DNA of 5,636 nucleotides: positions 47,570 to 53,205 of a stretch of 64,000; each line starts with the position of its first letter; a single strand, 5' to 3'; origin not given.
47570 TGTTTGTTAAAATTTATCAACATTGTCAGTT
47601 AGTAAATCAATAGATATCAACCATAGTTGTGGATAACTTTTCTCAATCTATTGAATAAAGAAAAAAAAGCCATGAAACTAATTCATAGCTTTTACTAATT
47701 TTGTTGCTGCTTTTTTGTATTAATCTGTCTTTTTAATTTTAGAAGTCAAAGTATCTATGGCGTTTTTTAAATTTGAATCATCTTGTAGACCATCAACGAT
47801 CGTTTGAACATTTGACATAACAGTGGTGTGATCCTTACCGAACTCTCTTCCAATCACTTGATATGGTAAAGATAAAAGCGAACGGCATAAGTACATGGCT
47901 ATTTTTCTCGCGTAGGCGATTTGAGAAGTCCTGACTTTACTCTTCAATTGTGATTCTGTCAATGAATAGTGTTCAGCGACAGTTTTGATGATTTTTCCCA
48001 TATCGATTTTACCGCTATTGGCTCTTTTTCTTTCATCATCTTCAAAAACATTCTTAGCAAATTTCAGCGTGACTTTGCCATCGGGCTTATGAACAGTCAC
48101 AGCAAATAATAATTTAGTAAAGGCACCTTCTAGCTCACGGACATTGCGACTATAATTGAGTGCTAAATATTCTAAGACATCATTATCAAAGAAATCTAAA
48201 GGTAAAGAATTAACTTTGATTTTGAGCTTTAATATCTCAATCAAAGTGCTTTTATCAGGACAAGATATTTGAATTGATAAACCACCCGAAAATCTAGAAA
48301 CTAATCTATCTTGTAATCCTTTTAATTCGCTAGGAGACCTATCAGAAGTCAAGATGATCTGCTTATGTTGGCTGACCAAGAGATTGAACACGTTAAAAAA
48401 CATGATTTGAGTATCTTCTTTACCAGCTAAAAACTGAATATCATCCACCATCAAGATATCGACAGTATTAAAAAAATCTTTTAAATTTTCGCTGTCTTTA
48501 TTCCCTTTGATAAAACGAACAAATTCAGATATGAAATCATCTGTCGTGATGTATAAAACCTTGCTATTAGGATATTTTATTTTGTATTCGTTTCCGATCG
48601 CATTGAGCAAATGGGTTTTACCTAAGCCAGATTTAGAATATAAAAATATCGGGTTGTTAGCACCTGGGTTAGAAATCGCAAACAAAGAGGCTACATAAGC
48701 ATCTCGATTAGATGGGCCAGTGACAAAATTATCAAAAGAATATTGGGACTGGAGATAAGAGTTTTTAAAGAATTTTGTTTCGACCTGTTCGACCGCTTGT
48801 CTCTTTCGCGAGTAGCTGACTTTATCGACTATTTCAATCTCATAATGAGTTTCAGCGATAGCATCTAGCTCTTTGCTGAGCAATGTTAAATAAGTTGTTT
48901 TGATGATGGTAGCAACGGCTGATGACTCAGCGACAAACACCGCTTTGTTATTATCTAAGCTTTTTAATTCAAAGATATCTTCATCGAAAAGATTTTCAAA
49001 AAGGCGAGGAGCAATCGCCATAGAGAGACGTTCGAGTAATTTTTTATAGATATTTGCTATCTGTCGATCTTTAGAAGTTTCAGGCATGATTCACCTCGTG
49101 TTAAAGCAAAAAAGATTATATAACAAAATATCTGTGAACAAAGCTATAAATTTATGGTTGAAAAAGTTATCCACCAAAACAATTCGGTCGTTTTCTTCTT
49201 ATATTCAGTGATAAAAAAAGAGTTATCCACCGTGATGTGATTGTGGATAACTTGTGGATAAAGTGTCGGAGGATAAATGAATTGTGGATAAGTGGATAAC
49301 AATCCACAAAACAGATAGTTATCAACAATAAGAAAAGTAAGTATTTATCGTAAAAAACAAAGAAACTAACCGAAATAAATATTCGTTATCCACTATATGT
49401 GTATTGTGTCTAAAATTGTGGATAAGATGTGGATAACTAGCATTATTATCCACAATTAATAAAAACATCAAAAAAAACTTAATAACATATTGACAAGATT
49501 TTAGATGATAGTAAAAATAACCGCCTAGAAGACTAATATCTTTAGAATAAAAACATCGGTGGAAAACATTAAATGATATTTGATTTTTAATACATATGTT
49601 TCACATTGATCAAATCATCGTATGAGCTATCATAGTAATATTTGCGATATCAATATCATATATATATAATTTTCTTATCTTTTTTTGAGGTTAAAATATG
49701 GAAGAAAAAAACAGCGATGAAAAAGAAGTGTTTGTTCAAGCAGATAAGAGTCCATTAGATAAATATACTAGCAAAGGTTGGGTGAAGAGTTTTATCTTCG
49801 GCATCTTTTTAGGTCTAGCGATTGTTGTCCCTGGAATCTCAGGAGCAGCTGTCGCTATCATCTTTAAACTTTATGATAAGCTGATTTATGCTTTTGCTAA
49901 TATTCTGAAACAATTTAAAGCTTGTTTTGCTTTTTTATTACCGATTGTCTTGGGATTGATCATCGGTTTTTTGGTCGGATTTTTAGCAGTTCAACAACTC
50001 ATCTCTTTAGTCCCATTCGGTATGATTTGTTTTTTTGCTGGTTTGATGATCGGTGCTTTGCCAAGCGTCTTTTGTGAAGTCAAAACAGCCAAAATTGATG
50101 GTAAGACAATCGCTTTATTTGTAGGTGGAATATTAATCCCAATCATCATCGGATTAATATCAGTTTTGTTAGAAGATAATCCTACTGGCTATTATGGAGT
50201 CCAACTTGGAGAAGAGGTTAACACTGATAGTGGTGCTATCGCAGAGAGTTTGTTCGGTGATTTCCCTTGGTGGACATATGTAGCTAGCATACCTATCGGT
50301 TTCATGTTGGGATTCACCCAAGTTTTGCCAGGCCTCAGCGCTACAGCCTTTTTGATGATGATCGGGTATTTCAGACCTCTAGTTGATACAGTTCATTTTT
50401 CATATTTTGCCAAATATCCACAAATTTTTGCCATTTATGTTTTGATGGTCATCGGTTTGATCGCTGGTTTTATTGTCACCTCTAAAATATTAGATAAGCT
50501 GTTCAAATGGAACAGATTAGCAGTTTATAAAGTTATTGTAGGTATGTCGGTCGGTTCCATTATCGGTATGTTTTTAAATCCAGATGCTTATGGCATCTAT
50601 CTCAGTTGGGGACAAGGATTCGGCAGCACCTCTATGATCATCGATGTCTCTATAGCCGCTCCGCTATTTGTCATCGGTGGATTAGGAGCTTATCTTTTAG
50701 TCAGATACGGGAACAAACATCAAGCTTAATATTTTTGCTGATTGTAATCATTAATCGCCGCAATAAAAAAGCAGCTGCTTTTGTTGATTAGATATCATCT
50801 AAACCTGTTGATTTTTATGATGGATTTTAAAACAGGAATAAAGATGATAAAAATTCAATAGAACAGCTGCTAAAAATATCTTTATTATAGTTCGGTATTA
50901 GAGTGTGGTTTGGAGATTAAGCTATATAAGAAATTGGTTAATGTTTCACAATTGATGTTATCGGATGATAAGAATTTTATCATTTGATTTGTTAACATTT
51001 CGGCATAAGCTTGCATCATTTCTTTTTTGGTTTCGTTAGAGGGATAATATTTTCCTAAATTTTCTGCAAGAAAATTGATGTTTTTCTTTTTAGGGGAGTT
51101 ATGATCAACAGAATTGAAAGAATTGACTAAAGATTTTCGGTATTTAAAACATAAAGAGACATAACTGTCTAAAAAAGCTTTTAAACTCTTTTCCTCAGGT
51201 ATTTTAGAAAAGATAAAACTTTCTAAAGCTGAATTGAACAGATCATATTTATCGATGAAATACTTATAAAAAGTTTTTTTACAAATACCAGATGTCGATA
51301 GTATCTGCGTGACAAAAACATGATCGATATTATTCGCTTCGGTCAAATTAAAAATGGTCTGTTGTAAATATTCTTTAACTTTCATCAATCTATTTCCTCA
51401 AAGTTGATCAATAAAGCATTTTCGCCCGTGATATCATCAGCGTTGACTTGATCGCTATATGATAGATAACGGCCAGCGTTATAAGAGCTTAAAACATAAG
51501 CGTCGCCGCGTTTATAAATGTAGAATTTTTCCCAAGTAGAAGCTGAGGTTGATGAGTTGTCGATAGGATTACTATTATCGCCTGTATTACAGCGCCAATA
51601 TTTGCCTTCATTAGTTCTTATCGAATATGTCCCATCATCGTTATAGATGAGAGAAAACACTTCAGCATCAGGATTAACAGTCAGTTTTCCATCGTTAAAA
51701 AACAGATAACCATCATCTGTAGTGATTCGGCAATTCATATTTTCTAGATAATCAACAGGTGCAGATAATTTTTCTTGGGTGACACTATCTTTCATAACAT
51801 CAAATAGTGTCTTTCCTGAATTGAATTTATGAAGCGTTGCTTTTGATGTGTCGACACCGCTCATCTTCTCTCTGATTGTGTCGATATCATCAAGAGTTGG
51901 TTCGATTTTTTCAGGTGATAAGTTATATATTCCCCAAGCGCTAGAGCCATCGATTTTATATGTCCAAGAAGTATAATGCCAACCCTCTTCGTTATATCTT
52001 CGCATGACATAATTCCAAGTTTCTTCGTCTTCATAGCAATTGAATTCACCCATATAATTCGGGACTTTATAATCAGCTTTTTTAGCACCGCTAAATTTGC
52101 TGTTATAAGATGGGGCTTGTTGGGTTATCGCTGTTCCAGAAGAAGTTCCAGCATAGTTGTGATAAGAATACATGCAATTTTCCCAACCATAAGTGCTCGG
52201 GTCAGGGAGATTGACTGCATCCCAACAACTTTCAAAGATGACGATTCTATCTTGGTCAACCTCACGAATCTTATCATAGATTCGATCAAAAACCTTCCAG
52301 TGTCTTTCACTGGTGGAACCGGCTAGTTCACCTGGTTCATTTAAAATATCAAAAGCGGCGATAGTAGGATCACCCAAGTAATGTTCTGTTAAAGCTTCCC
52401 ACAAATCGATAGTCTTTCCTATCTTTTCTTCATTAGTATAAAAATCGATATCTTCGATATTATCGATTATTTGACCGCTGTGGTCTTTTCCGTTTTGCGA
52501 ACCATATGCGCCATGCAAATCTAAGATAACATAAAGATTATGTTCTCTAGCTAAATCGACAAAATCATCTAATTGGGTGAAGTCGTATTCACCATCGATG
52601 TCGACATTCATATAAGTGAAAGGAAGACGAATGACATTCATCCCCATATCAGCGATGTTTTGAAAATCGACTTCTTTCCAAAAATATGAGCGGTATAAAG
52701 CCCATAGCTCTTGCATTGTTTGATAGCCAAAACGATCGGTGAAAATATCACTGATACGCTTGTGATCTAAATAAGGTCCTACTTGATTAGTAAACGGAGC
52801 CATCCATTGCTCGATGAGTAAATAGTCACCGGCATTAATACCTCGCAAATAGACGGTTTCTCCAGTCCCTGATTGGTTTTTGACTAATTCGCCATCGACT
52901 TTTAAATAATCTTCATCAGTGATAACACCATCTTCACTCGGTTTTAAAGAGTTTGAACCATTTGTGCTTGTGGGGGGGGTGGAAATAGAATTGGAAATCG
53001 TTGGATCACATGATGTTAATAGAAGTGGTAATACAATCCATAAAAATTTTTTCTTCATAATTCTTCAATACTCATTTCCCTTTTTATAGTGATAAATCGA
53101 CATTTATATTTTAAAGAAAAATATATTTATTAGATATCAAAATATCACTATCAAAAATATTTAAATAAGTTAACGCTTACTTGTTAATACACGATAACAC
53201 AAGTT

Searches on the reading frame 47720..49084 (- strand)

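Call 41: search_protein_families(library=pfam, proteins=[window:47720-49084:-], max_evalue=0.01)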
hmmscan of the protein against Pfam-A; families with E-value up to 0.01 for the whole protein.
window:47720-49084:- (454 aa): 5 families
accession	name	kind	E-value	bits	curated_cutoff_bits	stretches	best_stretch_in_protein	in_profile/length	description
PF00308.24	Bac_DnaA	-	3.1e-56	190.4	23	1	111-271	1-161/162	Bacterial DnaA ATPAse domain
PF08299.17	Bac_DnaA_C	-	6.3e-25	87.4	31.5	1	364-429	3-69/69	Bacterial dnaA protein helix-turn-helix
PF01695.23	IstB_IS21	-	2.1e-09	37.7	24.1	1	114-251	61-196/238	IstB-like ATP binding protein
PF01637.24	ATPase_2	-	0.00011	22.5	33.2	1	126-248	3-117/225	ATPase domain predominantly from Archaea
PF00004.35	AAA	-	0.00085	20.2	21.2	1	147-238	2-97/131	ATPase family associated with various cellular activities (AAA)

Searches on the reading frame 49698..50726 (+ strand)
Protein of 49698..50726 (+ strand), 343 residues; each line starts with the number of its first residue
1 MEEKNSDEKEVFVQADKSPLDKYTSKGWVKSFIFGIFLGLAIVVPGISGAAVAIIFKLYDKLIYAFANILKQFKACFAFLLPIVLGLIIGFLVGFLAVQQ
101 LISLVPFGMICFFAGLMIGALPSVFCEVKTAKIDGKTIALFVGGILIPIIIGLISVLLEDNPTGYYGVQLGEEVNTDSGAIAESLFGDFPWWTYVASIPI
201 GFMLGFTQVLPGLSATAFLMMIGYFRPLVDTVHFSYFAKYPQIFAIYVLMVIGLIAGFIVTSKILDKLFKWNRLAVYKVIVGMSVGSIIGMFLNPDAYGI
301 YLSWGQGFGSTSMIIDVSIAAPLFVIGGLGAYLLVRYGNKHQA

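Call 41: search_protein_families(library=pfam, proteins=[window:49698-50726:+], max_evalue=0.01)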
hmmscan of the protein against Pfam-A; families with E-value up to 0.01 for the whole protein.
window:49698-50726:+ (343 aa): 1 family
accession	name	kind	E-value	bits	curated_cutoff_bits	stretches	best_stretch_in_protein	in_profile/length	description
PF04018.18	VCA0040-like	-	1.1e-19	71.4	26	1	38-291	1-228/246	Undecaprenyl phosphate translocase-like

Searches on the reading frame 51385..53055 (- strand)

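Call 41: search_protein_families(library=pfam, proteins=[window:51385-53055:-], max_evalue=0.01)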
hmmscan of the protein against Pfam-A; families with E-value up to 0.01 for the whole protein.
window:51385-53055:- (556 aa): 3 families
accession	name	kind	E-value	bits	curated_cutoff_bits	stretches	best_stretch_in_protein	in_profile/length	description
PF00150.24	Cellulase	-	6.2e-27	95.2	23.5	1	121-367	18-269/272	Cellulase (glycosyl hydrolase family 5)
PF02449.21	Glyco_hydro_42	-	2.7e-05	24.1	21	1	130-287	15-193/376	Beta-galactosidase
PF06268.19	Fascin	-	0.0014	19.2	23.1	1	463-532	23-86/108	Fascin domain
